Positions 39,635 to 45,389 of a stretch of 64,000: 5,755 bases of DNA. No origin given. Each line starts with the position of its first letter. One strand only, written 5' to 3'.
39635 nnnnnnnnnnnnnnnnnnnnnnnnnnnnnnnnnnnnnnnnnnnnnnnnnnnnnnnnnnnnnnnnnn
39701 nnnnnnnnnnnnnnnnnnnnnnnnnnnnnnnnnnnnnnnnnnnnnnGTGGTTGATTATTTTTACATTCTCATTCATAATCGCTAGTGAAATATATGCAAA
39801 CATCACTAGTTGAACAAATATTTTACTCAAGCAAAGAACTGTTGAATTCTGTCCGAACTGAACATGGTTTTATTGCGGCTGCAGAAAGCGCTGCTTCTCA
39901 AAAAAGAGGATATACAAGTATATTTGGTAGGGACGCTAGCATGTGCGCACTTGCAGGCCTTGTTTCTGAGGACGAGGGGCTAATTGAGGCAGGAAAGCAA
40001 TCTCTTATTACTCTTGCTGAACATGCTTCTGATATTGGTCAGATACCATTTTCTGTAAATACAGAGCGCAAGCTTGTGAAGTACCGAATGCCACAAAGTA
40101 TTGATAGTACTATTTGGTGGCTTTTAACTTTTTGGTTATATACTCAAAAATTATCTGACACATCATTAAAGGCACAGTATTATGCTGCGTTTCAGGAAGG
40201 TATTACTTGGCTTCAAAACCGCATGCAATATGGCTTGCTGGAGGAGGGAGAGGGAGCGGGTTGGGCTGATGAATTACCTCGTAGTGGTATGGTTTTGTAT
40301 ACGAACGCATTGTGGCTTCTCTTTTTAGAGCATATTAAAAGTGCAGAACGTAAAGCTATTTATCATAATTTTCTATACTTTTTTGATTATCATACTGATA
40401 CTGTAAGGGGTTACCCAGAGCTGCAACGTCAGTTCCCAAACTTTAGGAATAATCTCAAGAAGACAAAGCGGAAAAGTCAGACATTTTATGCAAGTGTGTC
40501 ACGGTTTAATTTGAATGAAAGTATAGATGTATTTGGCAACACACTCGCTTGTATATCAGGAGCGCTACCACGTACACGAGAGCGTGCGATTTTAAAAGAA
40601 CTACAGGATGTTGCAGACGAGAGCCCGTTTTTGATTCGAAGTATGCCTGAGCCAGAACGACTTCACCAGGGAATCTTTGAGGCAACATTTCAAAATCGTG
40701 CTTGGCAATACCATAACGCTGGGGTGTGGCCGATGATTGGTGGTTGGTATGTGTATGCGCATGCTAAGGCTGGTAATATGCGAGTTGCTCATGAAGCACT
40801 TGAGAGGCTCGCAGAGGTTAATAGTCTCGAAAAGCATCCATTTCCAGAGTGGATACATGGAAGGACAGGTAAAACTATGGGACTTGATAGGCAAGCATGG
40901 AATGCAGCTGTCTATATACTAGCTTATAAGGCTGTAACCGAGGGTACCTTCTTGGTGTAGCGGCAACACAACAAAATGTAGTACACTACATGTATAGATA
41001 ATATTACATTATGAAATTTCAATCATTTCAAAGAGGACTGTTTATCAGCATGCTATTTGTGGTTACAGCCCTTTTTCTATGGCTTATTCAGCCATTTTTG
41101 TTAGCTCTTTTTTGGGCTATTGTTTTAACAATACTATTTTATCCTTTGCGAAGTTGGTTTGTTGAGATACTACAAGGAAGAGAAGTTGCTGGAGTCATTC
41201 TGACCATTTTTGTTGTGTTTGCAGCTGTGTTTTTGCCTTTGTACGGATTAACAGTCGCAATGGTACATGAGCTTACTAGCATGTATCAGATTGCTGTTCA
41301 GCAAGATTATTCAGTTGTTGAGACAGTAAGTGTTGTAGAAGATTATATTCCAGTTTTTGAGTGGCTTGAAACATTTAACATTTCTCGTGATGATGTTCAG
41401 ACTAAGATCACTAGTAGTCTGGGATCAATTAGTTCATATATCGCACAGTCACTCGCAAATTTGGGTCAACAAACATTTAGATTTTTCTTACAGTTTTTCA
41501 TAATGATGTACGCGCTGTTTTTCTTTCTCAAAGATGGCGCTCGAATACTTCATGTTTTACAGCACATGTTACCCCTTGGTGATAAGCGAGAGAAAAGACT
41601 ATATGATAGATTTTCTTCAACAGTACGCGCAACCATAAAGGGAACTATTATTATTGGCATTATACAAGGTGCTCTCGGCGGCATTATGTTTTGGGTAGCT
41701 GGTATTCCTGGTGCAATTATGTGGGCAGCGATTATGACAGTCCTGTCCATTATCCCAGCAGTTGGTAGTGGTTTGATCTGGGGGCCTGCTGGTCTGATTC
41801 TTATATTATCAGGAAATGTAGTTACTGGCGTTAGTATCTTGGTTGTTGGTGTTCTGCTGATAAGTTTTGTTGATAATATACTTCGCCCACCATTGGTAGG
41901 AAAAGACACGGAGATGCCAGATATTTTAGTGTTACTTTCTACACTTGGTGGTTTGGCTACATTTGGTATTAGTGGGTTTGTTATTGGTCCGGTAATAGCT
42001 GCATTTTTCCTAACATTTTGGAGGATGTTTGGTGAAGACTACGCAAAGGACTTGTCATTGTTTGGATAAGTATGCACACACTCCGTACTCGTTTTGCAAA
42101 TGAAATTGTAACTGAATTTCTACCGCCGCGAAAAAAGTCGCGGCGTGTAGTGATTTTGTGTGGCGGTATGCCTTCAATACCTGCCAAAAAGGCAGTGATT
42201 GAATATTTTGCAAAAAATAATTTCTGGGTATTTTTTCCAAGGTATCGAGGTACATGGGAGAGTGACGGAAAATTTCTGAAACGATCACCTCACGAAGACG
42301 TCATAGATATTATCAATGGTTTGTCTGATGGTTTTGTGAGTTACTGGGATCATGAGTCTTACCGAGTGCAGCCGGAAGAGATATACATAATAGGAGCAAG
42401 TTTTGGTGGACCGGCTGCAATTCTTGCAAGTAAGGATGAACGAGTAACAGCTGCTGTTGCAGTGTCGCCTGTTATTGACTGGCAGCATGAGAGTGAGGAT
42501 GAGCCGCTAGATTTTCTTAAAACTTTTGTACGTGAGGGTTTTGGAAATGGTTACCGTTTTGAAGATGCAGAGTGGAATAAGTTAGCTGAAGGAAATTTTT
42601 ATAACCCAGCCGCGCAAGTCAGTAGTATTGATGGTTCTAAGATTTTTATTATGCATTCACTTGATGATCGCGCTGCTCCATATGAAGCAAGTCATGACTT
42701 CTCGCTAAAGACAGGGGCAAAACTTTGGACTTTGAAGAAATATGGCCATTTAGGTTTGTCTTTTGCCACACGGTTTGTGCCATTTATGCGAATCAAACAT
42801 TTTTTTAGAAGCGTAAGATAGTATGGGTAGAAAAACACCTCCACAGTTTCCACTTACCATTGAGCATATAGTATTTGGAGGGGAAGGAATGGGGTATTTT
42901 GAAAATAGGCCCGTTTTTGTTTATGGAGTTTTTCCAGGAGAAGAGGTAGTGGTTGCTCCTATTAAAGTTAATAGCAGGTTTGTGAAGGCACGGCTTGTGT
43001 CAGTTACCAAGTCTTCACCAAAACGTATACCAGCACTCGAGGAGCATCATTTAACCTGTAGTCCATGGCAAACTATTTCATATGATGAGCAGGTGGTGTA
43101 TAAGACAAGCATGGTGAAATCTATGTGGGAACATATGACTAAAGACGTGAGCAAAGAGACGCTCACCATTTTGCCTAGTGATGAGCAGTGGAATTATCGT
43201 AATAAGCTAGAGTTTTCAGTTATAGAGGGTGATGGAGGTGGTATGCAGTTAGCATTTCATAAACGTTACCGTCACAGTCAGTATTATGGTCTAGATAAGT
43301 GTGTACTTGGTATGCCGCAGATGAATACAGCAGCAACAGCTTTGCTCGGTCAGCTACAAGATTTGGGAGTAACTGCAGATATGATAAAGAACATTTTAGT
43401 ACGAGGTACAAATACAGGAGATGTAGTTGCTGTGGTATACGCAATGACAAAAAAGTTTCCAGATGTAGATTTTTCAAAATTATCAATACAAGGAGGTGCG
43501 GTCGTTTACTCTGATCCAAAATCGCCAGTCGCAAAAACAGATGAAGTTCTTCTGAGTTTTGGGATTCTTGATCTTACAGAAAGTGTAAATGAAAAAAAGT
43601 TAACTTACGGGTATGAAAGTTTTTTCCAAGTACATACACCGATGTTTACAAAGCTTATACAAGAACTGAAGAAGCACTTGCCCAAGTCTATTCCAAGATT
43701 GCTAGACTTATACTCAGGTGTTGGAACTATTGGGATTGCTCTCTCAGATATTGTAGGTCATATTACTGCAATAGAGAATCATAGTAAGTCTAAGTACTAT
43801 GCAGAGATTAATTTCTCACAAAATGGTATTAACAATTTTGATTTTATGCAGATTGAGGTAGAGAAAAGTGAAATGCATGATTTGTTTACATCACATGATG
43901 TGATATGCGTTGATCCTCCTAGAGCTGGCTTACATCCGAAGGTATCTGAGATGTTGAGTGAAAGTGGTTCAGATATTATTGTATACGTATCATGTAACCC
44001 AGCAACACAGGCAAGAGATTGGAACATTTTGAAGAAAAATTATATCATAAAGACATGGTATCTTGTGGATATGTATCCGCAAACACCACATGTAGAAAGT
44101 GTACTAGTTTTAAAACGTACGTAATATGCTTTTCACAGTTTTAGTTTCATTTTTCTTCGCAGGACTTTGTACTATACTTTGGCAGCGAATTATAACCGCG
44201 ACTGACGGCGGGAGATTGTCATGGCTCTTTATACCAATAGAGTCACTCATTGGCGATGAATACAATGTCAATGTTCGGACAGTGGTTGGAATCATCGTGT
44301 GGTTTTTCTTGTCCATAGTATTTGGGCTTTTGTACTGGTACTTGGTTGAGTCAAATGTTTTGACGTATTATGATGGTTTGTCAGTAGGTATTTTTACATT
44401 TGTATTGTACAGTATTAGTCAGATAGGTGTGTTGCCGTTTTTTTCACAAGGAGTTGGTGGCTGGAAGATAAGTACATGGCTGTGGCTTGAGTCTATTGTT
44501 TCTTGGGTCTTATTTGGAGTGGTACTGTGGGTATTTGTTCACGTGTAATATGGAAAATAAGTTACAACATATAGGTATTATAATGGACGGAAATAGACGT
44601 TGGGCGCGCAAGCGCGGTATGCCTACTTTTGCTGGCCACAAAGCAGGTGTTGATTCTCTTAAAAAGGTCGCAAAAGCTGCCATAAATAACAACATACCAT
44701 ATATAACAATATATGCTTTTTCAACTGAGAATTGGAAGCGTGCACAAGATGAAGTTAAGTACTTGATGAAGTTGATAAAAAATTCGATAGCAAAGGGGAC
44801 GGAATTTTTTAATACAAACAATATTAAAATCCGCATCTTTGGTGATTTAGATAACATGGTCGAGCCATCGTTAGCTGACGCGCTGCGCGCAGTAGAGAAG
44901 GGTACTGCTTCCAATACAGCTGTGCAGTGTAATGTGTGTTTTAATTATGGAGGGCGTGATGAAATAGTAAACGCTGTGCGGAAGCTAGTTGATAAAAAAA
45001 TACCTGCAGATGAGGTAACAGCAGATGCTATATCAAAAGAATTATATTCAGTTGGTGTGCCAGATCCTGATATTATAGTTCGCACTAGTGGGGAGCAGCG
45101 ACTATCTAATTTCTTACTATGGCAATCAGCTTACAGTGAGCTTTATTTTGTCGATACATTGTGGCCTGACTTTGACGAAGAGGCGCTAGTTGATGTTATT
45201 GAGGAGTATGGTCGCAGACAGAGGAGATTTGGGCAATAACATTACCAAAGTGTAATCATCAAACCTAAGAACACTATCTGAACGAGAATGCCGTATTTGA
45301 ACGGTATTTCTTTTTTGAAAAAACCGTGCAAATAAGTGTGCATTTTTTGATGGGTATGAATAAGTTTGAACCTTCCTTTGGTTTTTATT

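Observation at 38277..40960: Fusion of glucosamine-6-phosphate deaminase (NagB) with a PIG-L/LmbE-type deacetylase, followed by a six-hairpin glycosidase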

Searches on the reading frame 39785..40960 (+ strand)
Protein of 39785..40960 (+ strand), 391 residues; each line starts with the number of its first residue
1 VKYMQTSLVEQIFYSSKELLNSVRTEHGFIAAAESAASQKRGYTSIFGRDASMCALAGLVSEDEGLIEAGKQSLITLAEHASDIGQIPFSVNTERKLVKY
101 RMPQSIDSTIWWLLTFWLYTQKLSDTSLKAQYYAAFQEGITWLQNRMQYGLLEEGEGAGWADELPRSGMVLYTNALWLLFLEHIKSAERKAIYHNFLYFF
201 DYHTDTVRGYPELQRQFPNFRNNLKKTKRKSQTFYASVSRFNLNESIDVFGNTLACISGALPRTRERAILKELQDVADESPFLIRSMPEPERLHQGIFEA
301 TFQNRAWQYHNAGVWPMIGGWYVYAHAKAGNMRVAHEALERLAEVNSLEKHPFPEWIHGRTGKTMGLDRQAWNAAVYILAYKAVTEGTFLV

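Call 3: search_protein_families(library=pfam, proteins=[window:39785-40960:+], max_evalue=0.01)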
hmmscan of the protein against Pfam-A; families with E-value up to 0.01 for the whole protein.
window:39785-40960:+ (391 aa): 2 families
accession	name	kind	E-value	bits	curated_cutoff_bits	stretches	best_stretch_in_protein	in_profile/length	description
PF12899.13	Glyco_hydro_100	-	6.8e-17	61.7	23.6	1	250-382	293-430/435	Alkaline and neutral invertase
PF06202.20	GDE_C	-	6.6e-11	42.2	21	1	47-373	28-361/367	Amylo-alpha-1,6-glucosidase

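Call 4: search_protein_families(library=ncbifam, proteins=[window:39785-40960:+], max_evalue=0.01)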
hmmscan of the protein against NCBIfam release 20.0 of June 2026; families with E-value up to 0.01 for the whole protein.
window:39785-40960:+ (391 aa): 1 family
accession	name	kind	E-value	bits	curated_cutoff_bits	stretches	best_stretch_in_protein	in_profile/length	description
NF047898.1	GluglyHdase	equivalog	8e-06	24.8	550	1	299-377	363-437/442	glucosylglycerate hydrolase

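Call 27: search_solved_structures(query=window:39785-40960:+, max_evalue=1, show_alignments=1)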
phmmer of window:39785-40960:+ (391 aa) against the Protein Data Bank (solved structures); distinct sequences matched with E-value up to 1: 9.
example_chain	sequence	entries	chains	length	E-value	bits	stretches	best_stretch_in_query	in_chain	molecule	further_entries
5z73_A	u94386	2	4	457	2.4e-12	49.6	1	237-383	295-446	Alr0819 protein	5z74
5goo_A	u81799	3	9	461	5.4e-10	41.9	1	301-380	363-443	Alkaline Invertase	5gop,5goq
5gor_A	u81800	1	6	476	6e-10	41.8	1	301-380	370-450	Alkaline Invertase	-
6ttj_A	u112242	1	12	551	1.1e-07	34.3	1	303-382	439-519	Alkaline/neutral invertase CINV1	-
9i1w_Ll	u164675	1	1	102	0.018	17.1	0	340-368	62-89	Ribosomal protein eL39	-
5ohc_A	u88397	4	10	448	0.07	15.2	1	256-377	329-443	Hydrolase | Uncharacterized protein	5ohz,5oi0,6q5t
5oi1_A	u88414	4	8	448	0.07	15.2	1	256-377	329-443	Hydrolase | Uncharacterized protein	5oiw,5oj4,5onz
5oiv_A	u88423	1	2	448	0.07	15.2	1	256-377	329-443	Hydrolase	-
8bep_B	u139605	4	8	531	0.093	14.8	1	177-281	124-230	Probable mitochondrial-processing peptidase subunit beta, mitochondrial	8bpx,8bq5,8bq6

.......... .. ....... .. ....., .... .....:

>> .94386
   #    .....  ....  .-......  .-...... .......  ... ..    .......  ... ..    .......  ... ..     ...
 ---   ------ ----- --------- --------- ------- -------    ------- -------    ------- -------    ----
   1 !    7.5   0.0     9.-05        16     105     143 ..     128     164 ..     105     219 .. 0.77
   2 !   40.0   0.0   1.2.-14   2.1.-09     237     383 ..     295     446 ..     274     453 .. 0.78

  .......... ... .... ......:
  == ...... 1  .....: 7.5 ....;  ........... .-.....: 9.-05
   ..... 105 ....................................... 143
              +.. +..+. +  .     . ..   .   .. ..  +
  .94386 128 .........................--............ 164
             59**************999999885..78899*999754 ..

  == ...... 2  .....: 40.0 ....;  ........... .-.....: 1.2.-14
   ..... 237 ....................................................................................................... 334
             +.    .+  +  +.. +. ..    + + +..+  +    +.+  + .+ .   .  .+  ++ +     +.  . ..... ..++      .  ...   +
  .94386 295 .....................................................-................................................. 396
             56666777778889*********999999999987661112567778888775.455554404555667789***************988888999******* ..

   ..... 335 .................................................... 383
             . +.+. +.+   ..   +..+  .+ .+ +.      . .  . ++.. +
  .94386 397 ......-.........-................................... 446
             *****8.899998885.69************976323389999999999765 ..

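Call 28: find_homologous_proteins(query=window:39785-40960:+)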
Query window:39785-40960:+ (391 aa): 792 proteins with E <= 0.001 among 5742 candidates; the best 120 are listed.
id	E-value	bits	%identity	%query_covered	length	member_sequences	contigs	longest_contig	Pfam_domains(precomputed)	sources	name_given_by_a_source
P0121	2.4e-263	891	100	99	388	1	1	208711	PF06202.21,PF12899.14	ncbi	ncbi:MAG: glycoside hydrolase 100 family protein [Patescibacteria group bacterium]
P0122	2.5e-129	450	52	98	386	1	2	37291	PF06202.21,PF12899.14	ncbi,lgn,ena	-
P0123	2.1e-121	424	49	98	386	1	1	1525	PF06202.21,PF12899.14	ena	-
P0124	1.2e-111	391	46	96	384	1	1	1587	PF06202.21,PF12899.14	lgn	-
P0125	5.3e-111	389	47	99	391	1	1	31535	PF06202.21,PF12899.14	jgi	-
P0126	7.0e-109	382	45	100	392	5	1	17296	PF06202.21,PF12899.14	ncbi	-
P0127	1.2e-101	359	45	98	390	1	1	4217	PF06202.21,PF12899.14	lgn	-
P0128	1.9e-99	351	43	98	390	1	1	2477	PF06202.21,PF12899.14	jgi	-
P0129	5.5e-68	248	36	98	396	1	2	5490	PF06202.21,PF12899.14,PF22422.3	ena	-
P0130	1.2e-65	240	35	98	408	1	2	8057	PF06202.21,PF12899.14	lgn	-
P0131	1.3e-64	237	36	98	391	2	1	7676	PF12899.14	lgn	-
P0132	2.4e-64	236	36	98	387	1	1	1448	PF06202.21,PF12899.14,PF22422.3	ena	-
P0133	4.5e-64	235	37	98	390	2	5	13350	PF06202.21,PF12899.14,PF22422.3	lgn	-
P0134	9.9e-64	234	34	99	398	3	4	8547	PF06202.21,PF12899.14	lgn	-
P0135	2.7e-63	232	36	98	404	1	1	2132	PF06202.21,PF12899.14,PF22422.3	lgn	-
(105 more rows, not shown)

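Call 29: find_encoding_contigs(protein=P0121, flank=10000, max_places=2)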
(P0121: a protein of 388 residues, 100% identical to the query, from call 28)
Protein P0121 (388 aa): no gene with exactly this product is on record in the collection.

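Call 30: find_encoding_contigs(protein=P0122, flank=8000, max_places=2)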
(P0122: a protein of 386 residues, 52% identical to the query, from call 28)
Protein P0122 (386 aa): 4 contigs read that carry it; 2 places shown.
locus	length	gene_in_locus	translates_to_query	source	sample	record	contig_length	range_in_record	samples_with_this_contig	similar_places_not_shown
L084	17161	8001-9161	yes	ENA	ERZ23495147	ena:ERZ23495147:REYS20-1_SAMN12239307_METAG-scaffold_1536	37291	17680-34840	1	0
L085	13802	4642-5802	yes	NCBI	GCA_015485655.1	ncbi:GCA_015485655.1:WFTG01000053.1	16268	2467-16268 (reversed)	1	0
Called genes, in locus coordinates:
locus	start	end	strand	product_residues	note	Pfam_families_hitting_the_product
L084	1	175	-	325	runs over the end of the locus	PF00579:tRNA-synt_1b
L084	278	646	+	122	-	-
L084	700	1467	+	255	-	PF13462:Thioredoxin_4, PF01323:DSBA (weak), PF13098:Thioredoxin_2, PF01323:DSBA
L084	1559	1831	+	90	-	-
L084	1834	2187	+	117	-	-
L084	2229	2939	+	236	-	PF06161:DUF975 (faint), PF06790:UPF0259, PF25231:DUF7847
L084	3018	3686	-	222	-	PF22435:MRM3-like_sub_bind (weak), PF00588:SpoU_methylase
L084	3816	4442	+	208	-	PF07314:Lit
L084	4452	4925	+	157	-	-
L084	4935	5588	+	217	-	PF06736:TMEM175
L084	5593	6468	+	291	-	PF12705:PDDEXK_1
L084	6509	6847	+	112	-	-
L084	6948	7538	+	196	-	PF00588:SpoU_methylase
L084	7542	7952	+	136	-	PF04024:PspC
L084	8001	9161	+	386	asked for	PF06202:GDE_C, PF12899:Glyco_hydro_100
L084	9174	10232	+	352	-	PF01594:AI-2E_transport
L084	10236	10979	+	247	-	PF00326:Peptidase_S9 (weak)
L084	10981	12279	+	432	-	PF01938:TRAM (weak), PF13847:Methyltransf_31 (faint), PF05958:tRNA_U5-meth_tr, PF03602:Cons_hypoth95, PF05175:MTS (weak), PF02475:TRM5-TYW2_MTfase, PF09445:Methyltransf_15 (faint)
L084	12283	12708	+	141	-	-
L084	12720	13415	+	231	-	PF01255:Prenyltransf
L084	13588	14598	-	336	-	PF01073:3Beta_HSD, PF01370:Epimerase, PF02719:Polysacc_synt_2, PF04321:RmlD_sub_bind, PF16363:GDP_Man_Dehyd, PF07993:NAD_binding_4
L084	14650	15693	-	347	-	PF00932:LTD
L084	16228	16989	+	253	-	PF00142:Fer4_NifH, PF01656:CbiA, PF02374:ArsA_ATPase, PF06564:CBP_BcsQ, PF09140:MipZ (weak), PF10609:ParA, PF13614:AAA_31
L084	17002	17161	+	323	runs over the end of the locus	PF02195:ParB_N, PF17762:HTH_ParB, PF23552:ParB_C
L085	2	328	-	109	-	?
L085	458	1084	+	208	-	PF07314:Lit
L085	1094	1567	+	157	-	-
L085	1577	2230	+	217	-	PF06736:TMEM175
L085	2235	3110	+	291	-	PF12705:PDDEXK_1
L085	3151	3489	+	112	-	-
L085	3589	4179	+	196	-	PF00588:SpoU_methylase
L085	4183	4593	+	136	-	PF04024:PspC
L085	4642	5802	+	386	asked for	PF06202:GDE_C, PF12899:Glyco_hydro_100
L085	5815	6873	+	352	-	PF01594:AI-2E_transport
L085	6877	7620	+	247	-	PF00326:Peptidase_S9 (weak)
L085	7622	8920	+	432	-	PF01938:TRAM (weak), PF13847:Methyltransf_31 (faint), PF05958:tRNA_U5-meth_tr, PF03602:Cons_hypoth95, PF05175:MTS (weak), PF02475:TRM5-TYW2_MTfase, PF09445:Methyltransf_15 (faint)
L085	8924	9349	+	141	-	-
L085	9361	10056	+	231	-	PF01255:Prenyltransf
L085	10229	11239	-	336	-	PF01073:3Beta_HSD, PF01370:Epimerase, PF02719:Polysacc_synt_2, PF04321:RmlD_sub_bind, PF16363:GDP_Man_Dehyd, PF07993:NAD_binding_4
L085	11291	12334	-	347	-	PF00932:LTD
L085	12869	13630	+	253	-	PF00142:Fer4_NifH, PF01656:CbiA, PF02374:ArsA_ATPase, PF06564:CBP_BcsQ, PF09140:MipZ (weak), PF10609:ParA, PF13614:AAA_31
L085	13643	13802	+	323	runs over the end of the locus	PF02195:ParB_N, PF17762:HTH_ParB, PF23552:ParB_C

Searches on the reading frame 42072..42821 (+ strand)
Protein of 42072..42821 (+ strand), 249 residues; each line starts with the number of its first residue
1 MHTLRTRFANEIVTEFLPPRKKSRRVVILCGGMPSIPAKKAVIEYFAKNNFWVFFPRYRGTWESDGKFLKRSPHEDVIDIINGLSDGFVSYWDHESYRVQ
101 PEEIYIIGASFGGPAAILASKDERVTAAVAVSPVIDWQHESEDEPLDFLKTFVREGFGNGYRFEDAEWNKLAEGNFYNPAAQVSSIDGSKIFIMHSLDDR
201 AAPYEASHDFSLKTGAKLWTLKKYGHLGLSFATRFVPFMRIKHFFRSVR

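Call 3: search_protein_families(library=pfam, proteins=[window:42072-42821:+], max_evalue=0.01)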
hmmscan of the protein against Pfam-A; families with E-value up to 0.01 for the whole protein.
window:42072-42821:+ (249 aa): 7 families
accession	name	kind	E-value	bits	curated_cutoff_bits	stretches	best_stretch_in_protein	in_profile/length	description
PF00326.27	Peptidase_S9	-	1.7e-09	37.9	22.6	1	41-208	5-164/213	Prolyl oligopeptidase family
PF12146.15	Hydrolase_4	-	1e-07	31.9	27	1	24-142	5-118/239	Serine aminopeptidase, S33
PF00561.26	Abhydrolase_1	-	3.7e-06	27.2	25.8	1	101-171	68-137/245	alpha/beta hydrolase fold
PF12697.13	Abhydrolase_6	-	0.00073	20.7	26.3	1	47-178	25-132/217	Alpha/beta hydrolase family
PF02129.25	Peptidase_S15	-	0.0016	18.6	23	1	46-140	47-135/262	X-Pro dipeptidyl-peptidase (S15 family)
PF20434.5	BD-FAE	-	0.006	16.5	26.8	0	93-210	80-211/215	BD-FAE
PF06821.19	Ser_hydrolase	-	0.007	16.7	22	0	192-228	119-155/172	Serine hydrolase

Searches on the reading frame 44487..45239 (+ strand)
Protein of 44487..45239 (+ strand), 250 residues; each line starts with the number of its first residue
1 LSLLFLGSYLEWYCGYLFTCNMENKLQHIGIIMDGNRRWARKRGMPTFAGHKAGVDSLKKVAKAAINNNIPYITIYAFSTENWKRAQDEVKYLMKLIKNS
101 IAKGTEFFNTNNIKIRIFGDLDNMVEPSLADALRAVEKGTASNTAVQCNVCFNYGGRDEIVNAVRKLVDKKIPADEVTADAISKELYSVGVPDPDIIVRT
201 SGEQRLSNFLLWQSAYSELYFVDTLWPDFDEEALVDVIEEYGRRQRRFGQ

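Call 47: search_protein_families(library=pfam, proteins=[window:44487-45239:+], max_evalue=0.01)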
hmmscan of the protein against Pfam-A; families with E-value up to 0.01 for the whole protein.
window:44487-45239:+ (250 aa): 1 family
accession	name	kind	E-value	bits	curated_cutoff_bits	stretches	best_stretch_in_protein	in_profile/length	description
PF01255.24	Prenyltransf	-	1e-83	280.7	27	1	32-249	1-219/219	Putative undecaprenyl diphosphate synthase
